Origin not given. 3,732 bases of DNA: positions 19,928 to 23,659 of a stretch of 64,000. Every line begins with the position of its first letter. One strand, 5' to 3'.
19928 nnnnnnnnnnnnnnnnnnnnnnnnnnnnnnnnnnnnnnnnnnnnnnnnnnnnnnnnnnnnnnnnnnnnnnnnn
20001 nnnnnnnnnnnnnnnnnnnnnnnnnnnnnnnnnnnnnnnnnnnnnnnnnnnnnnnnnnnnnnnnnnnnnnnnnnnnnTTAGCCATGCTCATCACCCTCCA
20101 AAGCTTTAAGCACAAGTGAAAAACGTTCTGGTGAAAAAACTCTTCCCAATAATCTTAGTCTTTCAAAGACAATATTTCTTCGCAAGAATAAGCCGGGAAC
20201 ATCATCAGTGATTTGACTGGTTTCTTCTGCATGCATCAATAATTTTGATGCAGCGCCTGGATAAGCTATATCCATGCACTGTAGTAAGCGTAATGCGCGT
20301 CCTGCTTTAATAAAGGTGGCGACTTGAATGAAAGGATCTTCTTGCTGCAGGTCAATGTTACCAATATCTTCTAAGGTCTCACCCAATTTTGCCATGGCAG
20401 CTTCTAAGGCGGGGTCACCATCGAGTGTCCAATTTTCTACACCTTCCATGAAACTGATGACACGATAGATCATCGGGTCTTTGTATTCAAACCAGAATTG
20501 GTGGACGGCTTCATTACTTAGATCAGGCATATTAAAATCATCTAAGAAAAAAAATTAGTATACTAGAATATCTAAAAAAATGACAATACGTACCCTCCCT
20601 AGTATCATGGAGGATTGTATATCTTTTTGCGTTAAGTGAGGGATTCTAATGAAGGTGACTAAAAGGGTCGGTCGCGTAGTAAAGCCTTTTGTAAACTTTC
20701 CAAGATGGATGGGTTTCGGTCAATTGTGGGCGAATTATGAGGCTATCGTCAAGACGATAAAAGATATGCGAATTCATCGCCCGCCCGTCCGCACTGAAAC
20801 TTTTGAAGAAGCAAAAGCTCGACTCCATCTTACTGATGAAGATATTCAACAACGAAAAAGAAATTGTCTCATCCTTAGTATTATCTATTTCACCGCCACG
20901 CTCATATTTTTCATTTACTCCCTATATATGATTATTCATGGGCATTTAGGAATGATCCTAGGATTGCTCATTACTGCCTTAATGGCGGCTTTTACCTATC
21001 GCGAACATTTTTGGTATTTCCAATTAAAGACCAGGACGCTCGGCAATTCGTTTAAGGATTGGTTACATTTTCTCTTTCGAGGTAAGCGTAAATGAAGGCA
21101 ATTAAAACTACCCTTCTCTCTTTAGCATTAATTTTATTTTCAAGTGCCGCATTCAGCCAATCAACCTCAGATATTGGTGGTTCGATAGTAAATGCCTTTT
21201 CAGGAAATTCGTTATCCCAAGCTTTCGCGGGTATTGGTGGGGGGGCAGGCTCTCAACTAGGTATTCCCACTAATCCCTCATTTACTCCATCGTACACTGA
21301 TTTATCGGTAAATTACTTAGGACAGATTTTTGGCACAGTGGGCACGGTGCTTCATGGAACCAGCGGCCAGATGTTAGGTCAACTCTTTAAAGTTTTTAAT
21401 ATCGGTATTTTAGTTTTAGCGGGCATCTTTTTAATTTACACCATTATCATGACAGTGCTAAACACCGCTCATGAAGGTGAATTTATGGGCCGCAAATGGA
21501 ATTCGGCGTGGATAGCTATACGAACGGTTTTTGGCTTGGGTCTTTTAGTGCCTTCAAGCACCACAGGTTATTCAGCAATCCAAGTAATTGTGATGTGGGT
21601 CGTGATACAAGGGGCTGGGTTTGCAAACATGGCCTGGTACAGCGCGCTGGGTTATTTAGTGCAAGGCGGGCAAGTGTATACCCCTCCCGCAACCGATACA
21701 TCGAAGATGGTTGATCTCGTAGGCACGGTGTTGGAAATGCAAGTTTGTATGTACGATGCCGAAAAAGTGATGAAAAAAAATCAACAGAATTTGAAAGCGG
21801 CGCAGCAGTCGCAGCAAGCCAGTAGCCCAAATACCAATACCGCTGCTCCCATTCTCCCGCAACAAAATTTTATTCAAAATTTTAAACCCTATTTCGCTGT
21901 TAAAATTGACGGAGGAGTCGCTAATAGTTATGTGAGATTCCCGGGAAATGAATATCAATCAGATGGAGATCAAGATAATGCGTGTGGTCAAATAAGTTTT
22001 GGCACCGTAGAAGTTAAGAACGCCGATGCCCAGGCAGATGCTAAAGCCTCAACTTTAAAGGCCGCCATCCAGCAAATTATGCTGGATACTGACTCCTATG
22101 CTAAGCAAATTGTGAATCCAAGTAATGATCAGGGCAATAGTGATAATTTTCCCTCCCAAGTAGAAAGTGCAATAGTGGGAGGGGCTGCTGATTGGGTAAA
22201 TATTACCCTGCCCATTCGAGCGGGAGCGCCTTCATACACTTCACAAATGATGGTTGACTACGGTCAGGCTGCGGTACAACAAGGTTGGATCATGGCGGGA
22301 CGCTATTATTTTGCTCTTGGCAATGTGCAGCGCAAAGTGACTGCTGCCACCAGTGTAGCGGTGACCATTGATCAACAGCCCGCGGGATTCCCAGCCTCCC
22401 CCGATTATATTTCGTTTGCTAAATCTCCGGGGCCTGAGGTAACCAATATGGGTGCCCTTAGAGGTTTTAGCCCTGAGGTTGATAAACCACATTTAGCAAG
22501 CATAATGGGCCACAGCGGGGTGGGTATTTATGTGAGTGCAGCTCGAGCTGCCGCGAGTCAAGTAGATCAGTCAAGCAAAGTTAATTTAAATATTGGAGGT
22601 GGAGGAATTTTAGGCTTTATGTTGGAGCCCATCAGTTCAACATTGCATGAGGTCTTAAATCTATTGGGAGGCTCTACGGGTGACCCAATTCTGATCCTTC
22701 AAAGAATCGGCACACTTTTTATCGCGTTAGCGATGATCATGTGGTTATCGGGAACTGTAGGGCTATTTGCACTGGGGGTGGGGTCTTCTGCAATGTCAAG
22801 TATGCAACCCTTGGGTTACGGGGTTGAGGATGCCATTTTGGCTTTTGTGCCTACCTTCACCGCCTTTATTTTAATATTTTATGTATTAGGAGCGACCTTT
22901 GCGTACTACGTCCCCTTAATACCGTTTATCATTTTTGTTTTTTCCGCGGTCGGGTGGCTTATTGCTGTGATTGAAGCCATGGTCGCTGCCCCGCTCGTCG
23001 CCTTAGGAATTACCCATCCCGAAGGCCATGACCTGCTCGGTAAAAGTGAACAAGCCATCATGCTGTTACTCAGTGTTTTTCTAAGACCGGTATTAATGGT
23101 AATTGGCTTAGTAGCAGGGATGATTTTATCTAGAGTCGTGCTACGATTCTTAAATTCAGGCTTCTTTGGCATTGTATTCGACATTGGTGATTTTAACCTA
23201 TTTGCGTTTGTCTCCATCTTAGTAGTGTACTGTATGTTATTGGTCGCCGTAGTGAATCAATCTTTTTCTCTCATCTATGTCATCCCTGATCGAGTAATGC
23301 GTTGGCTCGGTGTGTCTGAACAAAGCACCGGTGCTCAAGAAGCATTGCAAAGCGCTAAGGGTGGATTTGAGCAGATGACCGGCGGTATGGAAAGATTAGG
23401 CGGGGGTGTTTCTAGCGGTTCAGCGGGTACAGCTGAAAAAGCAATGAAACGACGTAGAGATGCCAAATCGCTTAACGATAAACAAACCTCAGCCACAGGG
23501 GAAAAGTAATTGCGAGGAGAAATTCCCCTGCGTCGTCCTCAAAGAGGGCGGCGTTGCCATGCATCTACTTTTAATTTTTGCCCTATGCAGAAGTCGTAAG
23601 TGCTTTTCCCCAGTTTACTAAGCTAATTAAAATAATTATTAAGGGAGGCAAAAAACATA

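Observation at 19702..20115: Proline-rich, signal-peptide ORF inserted between icmW and icmX, in frame with icmX across a single TAA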

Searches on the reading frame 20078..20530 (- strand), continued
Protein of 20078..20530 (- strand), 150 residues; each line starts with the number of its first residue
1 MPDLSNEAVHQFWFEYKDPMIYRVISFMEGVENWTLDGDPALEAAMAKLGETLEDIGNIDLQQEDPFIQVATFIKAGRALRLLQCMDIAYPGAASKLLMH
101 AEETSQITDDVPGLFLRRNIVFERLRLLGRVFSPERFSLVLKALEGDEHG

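Call 73: find_encoding_contigs(protein=P0017, flank=3000, max_places=1)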
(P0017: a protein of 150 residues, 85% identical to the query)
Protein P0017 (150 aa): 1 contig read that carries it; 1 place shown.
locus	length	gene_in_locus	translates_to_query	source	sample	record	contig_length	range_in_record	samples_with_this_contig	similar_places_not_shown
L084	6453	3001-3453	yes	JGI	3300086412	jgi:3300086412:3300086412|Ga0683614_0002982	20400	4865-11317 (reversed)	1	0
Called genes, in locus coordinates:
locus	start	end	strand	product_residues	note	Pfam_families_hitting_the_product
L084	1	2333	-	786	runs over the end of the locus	-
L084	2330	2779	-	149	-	-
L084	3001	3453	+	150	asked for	PF23130:IcmW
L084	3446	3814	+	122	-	-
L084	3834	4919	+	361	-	-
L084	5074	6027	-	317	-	PF01073:3Beta_HSD, PF01370:Epimerase, PF02719:Polysacc_synt_2 (faint), PF04321:RmlD_sub_bind, PF16363:GDP_Man_Dehyd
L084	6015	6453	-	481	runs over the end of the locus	PF00294:PfkB, PF08543:Phos_pyr_kin, PF01467:CTP_transf_like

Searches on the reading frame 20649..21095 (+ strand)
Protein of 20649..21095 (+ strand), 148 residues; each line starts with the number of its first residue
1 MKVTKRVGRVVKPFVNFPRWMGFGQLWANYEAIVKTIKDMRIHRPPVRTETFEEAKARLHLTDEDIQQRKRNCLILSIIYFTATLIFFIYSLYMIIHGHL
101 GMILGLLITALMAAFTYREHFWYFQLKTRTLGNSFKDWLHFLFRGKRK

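Call 4: search_protein_families(library=pfam, proteins=[window:20649-21095:+], max_evalue=0.1)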
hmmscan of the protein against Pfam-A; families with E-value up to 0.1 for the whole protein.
window:20649-21095:+ (148 aa): 1 family
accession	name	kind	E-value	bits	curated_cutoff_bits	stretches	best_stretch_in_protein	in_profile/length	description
PF00745.25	GlutR_dimer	-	0.092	13.5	22.9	0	27-68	16-57/99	Glutamyl-tRNAGlu reductase, dimerisation domain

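Call 5: search_protein_families(library=ncbifam, proteins=[window:20649-21095:+], max_evalue=0.1)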
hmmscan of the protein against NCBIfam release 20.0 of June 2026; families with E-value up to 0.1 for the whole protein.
window:20649-21095:+ (148 aa): 1 family
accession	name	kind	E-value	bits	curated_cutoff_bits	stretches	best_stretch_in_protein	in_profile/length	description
NF038219.1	IcmV_IVB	equivalog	3.7e-34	117.9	100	1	2-145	4-148/149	type IVB secretion system protein IcmV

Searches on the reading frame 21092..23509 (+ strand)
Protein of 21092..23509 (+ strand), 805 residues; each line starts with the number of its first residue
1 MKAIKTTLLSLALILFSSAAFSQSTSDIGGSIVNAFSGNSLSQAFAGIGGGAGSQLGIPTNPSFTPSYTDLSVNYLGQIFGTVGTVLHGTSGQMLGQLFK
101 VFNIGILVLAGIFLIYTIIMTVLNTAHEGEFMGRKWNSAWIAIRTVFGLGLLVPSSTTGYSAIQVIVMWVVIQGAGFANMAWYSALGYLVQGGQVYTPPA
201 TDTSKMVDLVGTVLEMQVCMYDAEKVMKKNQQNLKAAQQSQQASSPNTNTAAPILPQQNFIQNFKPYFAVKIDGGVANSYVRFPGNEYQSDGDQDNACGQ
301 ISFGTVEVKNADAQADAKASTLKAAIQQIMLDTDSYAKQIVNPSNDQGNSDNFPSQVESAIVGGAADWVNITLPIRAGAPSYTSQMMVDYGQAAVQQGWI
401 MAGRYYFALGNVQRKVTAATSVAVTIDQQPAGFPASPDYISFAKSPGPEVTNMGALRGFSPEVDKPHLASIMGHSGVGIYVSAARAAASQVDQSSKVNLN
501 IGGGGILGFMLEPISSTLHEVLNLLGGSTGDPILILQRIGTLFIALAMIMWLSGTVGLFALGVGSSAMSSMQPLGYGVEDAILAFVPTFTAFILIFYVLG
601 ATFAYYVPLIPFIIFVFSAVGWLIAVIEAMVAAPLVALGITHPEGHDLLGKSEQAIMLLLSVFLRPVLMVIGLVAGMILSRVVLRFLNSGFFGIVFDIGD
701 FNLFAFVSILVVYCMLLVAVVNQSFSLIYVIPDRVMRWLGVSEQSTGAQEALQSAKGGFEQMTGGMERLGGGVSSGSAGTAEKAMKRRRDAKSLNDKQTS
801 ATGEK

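Call 4: search_protein_families(library=pfam, proteins=[window:21092-23509:+], max_evalue=0.1)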
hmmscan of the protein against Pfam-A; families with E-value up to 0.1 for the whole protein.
window:21092-23509:+ (805 aa): 0 families

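Call 5: search_protein_families(library=ncbifam, proteins=[window:21092-23509:+], max_evalue=0.1)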
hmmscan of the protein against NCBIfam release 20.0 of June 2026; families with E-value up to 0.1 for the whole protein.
window:21092-23509:+ (805 aa): 2 families
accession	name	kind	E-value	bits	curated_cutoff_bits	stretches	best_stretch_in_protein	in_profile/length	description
NF033886.1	T4SS_DotA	equivalog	7.9e-156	521.1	500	3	69-346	1-292/790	type IVB secretion system protein DotA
TIGR04346.1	DotA_TraY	subfamily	1.5e-118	397.2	100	1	71-740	1-656/656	DotA/TraY family protein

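Call 26: search_dna_similar(query=window:21092-23509:+, collection=plasmids, mode=protein, max_rows=25, rows=spread)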
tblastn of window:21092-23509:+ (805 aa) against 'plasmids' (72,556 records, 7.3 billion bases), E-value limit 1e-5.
Records with a match: 2806; places in all: 2831; records where one place covers at least 80% of the query: 446.
Best place of each record, by identity: <60% 2806.
By first word of the organism name: Escherichia 1002; Klebsiella 585; Salmonella 263; Acinetobacter 153; Enterobacter 138; Serratia 118; Pseudomonas 106; Shigella 94; Citrobacter 61; Xanthomonas 49; and 72 more.
By predicted mobility (MOB-suite, as given by PLSDB): conjugative 2140; non-mobilizable 378; mobilizable 288.
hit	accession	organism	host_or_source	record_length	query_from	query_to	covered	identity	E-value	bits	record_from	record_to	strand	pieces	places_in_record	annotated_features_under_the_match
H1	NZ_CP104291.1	Stenotrophomonas maltophilia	water,freshwater stream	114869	59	763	88%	25.9%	6e-50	198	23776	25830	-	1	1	DotA/TraY family protein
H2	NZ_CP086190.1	Xanthomonas oryzae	Oryza sativa,monoisolate,rice leaf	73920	70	769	87%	22.2%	6e-34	148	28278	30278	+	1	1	record has no annotation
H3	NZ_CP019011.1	Escherichia coli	Homo sapiens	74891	60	740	85%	21.6%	6e-14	84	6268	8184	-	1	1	DotA/TraY family protein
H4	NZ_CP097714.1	Escherichia coli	Chicken blood (Gallus gallus)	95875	60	740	85%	21.3%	1e-14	86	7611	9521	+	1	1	DotA/TraY family protein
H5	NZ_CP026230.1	Aeromonas sp. ASNIH1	-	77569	69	761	64%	26.2%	1e-16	173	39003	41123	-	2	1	DotA/TraY family protein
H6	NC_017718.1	Salmonella enterica subsp. enterica serovar Typhimurium ...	-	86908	320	743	53%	23.1%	5e-8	65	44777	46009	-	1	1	DotA/TraY family protein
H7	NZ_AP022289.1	Escherichia coli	-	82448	320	740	52%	22.8%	2e-7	62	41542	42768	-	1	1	DotA/TraY family protein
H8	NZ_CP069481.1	Escherichia coli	Homo sapiens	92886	320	740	52%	22.8%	2e-7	62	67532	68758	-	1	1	DotA/TraY family protein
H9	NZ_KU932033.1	Escherichia coli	-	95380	320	740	52%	22.8%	3e-7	62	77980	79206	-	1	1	DotA/TraY family protein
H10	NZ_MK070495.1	Escherichia coli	cecal contents of broiler chicken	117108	320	740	52%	22.8%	3e-7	62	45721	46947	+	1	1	DotA/TraY family protein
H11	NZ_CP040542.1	Klebsiella pneumoniae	Homo sapiens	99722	320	740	52%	22.7%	3e-8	66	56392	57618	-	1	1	traY: IncI1-type conjugal transfer membrane protein TraY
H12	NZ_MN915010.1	Escherichia coli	-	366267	320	740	52%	22.7%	3e-8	66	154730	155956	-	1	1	traY: IncI1-type conjugal transfer membrane protein TraY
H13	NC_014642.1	Achromobacter xylosoxidans A8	-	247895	69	750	33%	28.9%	2e-10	143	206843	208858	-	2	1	DotA/TraY family protein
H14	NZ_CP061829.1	Acinetobacter seifertii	Homo sapiens,blood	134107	531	742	26%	27.8%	7e-9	67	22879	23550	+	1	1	DotA/TraY family protein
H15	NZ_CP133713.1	Acinetobacter baumannii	Homo sapiens,BAL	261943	516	764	31%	22.9%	1e-11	77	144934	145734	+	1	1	DotA/TraY family protein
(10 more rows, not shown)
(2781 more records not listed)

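Call 27: get_annotated_region(hit=H11, flank=6000)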
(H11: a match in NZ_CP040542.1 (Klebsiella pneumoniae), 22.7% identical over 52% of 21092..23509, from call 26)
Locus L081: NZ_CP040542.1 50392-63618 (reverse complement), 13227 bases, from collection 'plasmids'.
description: Klebsiella pneumoniae strain CR-HvKP4 plasmid pCR-HvKP4-p3, complete sequence
organism: Klebsiella pneumoniae (NCBI taxid 573)
taxonomy: Bacteria; Pseudomonadota; Gammaproteobacteria; Enterobacterales; Enterobacteriaceae; Klebsiella; Klebsiella pneumoniae
host: -; source: Homo sapiens; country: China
typing (MOB-suite, as given by PLSDB): conjugative; replicon IncI-gamma/K1; relaxase MOBP; mating-pair formation MPF_I
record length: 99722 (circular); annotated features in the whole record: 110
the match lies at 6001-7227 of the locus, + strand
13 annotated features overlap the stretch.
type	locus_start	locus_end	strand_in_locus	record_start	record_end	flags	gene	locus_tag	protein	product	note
CDS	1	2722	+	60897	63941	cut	traU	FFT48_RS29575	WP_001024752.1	IncI1-type conjugal transfer protein TraU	-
CDS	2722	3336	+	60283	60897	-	traV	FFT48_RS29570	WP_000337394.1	IncI1-type conjugal transfer protein TraV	-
CDS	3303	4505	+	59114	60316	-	traW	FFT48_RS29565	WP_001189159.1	IncI1-type conjugal transfer protein TraW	-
CDS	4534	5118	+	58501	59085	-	traX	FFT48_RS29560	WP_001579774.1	IncI1-type conjugal transfer protein TraX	-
CDS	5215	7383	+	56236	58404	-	traY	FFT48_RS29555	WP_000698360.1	IncI1-type conjugal transfer membrane protein TraY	-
CDS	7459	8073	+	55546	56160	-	excA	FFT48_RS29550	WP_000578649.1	plasmid IncI1-type surface exclusion protein ExcA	-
CDS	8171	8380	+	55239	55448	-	hha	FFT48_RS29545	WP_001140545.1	hemolysin expression modulator Hha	-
CDS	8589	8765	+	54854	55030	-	-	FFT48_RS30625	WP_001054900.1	hypothetical protein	-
CDS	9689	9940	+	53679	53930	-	-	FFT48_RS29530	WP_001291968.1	hypothetical protein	-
CDS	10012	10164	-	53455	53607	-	-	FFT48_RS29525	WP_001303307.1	Hok/Gef family protein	-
CDS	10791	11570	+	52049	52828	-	finQ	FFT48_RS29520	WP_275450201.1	protein FinQ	-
CDS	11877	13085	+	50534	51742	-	trbA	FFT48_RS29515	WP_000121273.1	IncI1-type conjugal transfer protein TrbA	-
CDS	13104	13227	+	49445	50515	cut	trbB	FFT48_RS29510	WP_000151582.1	IncI1-type conjugal transfer protein TrbB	-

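Call 28: get_annotated_region(hit=H1, flank=5000)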
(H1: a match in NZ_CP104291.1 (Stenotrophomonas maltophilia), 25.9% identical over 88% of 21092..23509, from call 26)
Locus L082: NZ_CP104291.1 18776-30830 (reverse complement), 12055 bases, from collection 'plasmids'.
description: Stenotrophomonas maltophilia strain ACYCa.6E plasmid pACYCa.6E, complete sequence
organism: Stenotrophomonas maltophilia (NCBI taxid 40324)
taxonomy: Bacteria; Pseudomonadota; Gammaproteobacteria; Lysobacterales; Lysobacteraceae; Stenotrophomonas; Stenotrophomonas maltophilia
host: -; source: water,freshwater stream; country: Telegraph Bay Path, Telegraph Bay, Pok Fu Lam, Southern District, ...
typing (MOB-suite, as given by PLSDB): non-mobilizable; mating-pair formation MPF_I
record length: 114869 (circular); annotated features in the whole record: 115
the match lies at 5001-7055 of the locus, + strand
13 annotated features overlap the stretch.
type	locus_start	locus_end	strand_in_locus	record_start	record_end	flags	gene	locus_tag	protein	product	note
CDS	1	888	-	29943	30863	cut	-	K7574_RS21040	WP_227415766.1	M23 family metallopeptidase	-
CDS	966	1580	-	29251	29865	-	-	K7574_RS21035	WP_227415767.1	hypothetical protein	-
CDS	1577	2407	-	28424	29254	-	-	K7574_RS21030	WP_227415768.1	hypothetical protein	-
CDS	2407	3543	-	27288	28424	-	-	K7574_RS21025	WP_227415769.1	hypothetical protein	-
CDS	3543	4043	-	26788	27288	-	-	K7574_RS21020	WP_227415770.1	hypothetical protein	-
CDS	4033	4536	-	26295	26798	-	-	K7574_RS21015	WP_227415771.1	hypothetical protein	-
CDS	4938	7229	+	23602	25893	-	-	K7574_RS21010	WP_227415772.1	DotA/TraY family protein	-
CDS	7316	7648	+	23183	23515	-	-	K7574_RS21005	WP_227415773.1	hypothetical protein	-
CDS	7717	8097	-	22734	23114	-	-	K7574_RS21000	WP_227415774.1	hypothetical protein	-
CDS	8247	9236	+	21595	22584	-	-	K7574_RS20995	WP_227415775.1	hypothetical protein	-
CDS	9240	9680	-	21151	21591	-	pilM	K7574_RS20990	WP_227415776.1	type IV pilus biogenesis protein PilM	-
CDS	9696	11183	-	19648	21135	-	pilV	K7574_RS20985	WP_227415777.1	shufflon system plasmid conjugative transfer pilus tip adhesin PilV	-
CDS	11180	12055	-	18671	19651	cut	-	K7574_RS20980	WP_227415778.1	ATPase, T2SS/T4P/T4SS family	-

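Call 50: search_protein_families(library=pfam, proteins=[L082:4033-4536:-, L082:3543-4043:-, L082:2407-3543:-, L082:1577-2407:-, L082:966-1580:-, L081:2722-3336:+, L081:3303-4505:+], max_evalue=0.05)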
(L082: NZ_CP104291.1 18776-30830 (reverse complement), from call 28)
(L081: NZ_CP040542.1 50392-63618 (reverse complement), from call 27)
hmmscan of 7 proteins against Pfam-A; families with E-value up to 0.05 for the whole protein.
L082:4033-4536:- (167 aa): 1 family
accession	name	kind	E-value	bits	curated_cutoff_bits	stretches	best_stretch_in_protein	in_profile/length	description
PF23130.1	IcmW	-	3.1e-17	63.5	27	1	5-156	1-142/144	IcmW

L082:3543-4043:- (166 aa): 0 families

L082:2407-3543:- (378 aa): 0 families

L082:1577-2407:- (276 aa): 0 families

L082:966-1580:- (204 aa): 0 families

L081:2722-3336:+ (204 aa): 1 family
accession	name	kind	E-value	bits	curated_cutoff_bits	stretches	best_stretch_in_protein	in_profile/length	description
PF19475.4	DUF6012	-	0.0012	18.9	25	1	4-176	3-177/200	Family of unknown function (DUF6012)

L081:3303-4505:+ (400 aa): 0 families
